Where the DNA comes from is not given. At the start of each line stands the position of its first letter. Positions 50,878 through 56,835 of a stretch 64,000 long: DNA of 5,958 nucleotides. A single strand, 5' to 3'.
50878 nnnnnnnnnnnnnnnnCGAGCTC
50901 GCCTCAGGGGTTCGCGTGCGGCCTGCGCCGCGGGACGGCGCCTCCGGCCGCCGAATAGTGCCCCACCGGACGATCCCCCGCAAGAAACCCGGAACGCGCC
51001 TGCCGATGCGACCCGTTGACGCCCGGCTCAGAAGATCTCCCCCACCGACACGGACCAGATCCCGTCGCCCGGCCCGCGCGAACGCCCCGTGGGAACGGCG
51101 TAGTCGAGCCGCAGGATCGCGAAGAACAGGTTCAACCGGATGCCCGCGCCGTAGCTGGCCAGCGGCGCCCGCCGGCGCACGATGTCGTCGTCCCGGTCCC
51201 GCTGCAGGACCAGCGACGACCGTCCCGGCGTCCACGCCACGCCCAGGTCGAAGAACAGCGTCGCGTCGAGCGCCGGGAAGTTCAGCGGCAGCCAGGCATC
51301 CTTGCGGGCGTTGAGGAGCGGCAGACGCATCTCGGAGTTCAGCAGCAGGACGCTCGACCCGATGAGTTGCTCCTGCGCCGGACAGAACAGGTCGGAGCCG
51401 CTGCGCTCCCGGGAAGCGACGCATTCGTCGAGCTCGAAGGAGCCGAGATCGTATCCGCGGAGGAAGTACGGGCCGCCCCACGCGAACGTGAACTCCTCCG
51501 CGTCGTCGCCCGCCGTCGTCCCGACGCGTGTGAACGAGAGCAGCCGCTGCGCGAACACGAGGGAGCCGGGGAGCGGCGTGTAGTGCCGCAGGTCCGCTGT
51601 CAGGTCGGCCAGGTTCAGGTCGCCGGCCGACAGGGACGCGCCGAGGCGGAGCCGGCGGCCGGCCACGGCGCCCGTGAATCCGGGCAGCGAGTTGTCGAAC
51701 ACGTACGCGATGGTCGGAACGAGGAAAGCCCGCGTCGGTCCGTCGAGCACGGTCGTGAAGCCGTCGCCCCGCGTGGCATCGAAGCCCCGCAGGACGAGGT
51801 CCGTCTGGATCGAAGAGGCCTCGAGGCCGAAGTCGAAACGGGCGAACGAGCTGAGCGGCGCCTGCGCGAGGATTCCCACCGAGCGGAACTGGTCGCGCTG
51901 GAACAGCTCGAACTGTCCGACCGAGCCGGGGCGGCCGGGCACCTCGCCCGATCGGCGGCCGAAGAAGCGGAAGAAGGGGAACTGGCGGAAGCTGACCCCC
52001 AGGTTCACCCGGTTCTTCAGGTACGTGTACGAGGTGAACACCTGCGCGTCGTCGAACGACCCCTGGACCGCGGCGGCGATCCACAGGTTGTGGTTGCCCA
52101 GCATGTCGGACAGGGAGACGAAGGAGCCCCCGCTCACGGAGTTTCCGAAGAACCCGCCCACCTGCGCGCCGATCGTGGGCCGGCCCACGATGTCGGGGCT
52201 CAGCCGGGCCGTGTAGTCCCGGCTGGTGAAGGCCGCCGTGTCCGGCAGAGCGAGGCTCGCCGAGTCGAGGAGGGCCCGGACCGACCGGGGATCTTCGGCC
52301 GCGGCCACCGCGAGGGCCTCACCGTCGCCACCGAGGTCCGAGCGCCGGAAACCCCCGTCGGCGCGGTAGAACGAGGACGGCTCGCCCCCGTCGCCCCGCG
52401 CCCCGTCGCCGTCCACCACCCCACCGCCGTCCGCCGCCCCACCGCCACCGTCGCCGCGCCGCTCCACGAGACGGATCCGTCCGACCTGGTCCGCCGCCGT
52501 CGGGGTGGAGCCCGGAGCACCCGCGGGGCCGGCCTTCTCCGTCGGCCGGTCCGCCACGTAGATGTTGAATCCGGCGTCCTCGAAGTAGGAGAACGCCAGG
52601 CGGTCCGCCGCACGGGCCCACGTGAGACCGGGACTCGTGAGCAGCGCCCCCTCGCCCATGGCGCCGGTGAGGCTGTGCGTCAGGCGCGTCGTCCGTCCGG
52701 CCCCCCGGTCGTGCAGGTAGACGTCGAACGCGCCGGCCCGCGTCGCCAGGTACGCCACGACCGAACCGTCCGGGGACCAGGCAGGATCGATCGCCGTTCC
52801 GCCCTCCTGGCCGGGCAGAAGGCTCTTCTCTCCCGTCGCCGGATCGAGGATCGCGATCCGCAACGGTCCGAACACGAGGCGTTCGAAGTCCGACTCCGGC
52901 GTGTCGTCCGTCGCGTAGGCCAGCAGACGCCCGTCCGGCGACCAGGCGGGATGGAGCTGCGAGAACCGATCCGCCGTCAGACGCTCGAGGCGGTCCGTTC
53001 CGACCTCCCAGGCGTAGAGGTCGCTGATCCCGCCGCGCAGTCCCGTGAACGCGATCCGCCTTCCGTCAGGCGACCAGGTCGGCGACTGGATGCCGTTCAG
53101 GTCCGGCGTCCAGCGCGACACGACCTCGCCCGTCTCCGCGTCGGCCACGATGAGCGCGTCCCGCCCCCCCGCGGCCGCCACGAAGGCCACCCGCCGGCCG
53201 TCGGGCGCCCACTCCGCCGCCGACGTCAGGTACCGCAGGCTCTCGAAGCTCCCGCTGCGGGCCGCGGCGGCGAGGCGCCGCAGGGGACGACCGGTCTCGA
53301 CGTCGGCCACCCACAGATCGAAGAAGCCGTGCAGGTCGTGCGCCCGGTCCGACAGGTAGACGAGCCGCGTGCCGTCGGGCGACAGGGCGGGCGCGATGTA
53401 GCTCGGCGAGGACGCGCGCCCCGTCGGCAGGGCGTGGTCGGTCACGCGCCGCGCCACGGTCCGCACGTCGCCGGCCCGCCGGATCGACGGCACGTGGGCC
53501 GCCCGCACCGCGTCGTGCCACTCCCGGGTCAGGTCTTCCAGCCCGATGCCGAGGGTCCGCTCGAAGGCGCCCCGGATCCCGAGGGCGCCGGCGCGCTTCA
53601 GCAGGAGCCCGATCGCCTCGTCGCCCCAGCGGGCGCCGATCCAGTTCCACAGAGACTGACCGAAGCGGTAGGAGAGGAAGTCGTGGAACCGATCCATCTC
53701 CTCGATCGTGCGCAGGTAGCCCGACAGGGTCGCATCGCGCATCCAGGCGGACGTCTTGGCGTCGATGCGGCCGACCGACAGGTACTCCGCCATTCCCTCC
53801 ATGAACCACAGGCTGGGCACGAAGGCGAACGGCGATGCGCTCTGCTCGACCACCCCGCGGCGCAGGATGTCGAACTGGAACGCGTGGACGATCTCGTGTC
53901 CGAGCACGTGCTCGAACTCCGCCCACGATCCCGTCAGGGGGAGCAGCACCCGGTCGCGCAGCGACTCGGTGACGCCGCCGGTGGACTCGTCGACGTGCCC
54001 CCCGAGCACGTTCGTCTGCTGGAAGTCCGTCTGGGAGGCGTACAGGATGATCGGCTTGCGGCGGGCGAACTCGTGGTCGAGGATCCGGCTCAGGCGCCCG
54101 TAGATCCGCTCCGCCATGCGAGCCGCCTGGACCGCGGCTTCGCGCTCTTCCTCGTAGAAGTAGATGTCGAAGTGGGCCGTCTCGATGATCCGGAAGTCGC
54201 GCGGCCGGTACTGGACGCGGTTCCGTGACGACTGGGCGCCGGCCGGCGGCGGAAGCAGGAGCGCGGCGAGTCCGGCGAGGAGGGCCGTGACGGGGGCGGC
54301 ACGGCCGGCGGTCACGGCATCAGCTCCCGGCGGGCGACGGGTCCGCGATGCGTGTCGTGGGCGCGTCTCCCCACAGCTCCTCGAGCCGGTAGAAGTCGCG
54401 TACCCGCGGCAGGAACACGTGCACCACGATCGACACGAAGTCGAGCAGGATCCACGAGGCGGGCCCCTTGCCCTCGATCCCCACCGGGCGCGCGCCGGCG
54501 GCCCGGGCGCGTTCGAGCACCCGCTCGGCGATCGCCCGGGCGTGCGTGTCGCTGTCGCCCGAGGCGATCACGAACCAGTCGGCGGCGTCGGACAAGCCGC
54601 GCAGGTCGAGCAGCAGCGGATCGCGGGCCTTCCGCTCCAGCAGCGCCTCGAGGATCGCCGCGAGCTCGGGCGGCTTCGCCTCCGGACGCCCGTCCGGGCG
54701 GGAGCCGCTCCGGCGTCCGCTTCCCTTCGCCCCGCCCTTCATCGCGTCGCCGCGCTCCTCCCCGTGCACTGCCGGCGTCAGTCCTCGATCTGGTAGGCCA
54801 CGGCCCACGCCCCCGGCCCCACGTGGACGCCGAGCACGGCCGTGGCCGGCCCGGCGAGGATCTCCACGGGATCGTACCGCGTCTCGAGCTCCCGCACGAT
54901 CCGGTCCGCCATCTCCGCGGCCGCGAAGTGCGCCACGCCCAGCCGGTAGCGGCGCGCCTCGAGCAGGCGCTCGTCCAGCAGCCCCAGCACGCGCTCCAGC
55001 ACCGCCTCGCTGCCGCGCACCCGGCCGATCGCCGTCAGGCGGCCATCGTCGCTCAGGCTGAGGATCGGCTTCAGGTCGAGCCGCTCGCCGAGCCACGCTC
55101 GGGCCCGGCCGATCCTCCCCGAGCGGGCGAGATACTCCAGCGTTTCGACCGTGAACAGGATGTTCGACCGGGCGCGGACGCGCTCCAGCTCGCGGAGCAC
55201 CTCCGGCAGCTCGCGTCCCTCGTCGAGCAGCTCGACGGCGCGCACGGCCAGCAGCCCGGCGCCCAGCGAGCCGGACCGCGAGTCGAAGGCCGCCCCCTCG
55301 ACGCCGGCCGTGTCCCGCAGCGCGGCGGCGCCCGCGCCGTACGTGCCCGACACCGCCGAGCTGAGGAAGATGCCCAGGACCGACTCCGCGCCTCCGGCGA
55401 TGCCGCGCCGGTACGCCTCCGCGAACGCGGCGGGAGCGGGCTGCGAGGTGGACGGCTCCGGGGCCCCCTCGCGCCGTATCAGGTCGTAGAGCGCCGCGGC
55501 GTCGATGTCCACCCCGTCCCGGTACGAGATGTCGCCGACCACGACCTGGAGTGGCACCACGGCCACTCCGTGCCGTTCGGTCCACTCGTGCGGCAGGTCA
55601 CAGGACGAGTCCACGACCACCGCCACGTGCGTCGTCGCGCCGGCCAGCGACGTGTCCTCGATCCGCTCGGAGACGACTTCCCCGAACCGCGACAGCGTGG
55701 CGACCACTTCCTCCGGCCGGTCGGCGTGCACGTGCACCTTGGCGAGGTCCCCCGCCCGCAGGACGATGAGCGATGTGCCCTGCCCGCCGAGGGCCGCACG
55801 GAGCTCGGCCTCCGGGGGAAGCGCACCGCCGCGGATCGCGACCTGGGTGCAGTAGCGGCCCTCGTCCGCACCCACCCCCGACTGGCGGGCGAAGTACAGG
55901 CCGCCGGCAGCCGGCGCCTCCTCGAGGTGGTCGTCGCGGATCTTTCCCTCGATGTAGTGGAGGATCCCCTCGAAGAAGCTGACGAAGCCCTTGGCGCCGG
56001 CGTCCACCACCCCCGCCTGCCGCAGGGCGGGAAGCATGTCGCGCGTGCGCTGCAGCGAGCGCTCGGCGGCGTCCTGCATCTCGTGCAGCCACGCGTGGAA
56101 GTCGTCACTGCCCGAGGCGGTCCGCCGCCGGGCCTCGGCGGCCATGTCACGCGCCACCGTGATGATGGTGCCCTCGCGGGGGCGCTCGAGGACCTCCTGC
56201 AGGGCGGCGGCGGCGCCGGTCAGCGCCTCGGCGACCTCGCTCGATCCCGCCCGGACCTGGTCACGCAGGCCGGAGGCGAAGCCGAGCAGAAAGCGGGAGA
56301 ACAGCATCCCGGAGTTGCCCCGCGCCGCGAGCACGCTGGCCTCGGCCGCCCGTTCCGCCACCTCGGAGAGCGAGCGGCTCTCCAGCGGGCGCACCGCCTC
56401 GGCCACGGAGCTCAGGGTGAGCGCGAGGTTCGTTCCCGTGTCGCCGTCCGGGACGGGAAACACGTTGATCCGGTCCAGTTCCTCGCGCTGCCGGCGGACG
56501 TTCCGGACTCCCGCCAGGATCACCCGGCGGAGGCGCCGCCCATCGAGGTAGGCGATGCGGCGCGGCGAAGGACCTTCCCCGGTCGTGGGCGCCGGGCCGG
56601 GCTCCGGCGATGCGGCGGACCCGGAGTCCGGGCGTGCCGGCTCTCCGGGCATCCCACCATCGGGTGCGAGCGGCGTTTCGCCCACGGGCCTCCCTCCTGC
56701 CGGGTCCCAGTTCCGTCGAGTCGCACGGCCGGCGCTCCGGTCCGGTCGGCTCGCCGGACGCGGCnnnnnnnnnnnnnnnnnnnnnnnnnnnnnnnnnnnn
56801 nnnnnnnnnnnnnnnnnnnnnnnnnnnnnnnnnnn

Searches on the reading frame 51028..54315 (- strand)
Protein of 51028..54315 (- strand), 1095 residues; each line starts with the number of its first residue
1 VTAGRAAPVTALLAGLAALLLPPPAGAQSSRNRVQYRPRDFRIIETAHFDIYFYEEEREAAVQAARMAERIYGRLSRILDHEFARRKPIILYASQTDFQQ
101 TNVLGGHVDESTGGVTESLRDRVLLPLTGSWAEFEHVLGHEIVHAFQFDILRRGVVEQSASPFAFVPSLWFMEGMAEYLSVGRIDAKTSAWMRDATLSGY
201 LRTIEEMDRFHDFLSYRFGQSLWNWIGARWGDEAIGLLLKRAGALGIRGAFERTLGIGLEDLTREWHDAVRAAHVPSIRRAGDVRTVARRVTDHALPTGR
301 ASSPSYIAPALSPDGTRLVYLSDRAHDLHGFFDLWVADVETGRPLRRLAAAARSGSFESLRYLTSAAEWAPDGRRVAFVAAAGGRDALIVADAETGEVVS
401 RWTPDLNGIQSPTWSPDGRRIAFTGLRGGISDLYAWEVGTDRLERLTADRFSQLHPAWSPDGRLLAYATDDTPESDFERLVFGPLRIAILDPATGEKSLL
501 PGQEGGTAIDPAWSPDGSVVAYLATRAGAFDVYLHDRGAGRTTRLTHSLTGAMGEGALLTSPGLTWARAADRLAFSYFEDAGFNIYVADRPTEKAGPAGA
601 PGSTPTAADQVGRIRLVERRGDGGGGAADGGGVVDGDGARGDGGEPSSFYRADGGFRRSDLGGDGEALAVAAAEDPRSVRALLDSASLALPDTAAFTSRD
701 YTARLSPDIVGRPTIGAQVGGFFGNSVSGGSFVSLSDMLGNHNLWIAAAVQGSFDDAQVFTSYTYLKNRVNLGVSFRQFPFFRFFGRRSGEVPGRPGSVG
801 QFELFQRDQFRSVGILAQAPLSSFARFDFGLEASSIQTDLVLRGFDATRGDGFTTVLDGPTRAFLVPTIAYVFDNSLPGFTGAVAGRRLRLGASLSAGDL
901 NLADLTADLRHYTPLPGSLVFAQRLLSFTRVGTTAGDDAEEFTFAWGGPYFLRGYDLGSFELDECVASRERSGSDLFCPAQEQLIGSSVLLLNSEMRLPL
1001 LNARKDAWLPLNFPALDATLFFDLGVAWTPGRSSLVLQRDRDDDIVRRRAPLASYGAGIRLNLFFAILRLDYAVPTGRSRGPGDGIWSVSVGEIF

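Call 11: search_protein_families(library=pfam, proteins=[window:51028-54315:-], max_evalue=0.01)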
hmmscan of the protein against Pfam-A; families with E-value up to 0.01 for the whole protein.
window:51028-54315:- (1095 aa): 6 families
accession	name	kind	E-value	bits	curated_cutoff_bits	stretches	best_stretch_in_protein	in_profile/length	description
PF07676.18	PD40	-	2.4e-28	97.9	20.9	3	306-336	11-38/38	WD40-like Beta Propeller Repeat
PF01103.29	Omp85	-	6.7e-12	46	24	1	892-1095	141-325/325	Omp85 superfamily domain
PF00930.27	DPPIV_N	-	2.8e-09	36.6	22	1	386-450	23-82/354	Dipeptidyl peptidase IV (DPP IV) N-terminal region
PF25174.1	Beta-prop_THOC3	-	5.7e-06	26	305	1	367-472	94-193/272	THOC3 beta-propeller domain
PF23414.1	Beta-prop_EML_2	-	0.0004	20.3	90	1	363-471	41-145/266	Echinoderm microtubule-associated protein second beta-propeller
PF25460.1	Beta-prop_Aladin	-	0.0055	16.3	171.1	0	367-473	116-217/340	Aladin seven-bladed propeller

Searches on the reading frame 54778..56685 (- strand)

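Call 11: search_protein_families(library=pfam, proteins=[window:54778-56685:-], max_evalue=0.01)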
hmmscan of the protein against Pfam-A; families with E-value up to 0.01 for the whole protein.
window:54778-56685:- (635 aa): 3 families
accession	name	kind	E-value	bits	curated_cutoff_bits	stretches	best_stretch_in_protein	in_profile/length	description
PF02645.21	DegV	-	1.6e-74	251.2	27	1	354-632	2-278/280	Uncharacterised protein, DegV family COG1307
PF02734.22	Dak2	-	4.4e-39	134.6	27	1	77-242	1-173/174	DAK2 domain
PF21645.3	FakA-like_M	-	5.9e-13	48.9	24.9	1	277-344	3-72/80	Fatty acid kinase subunit A-like, middle domain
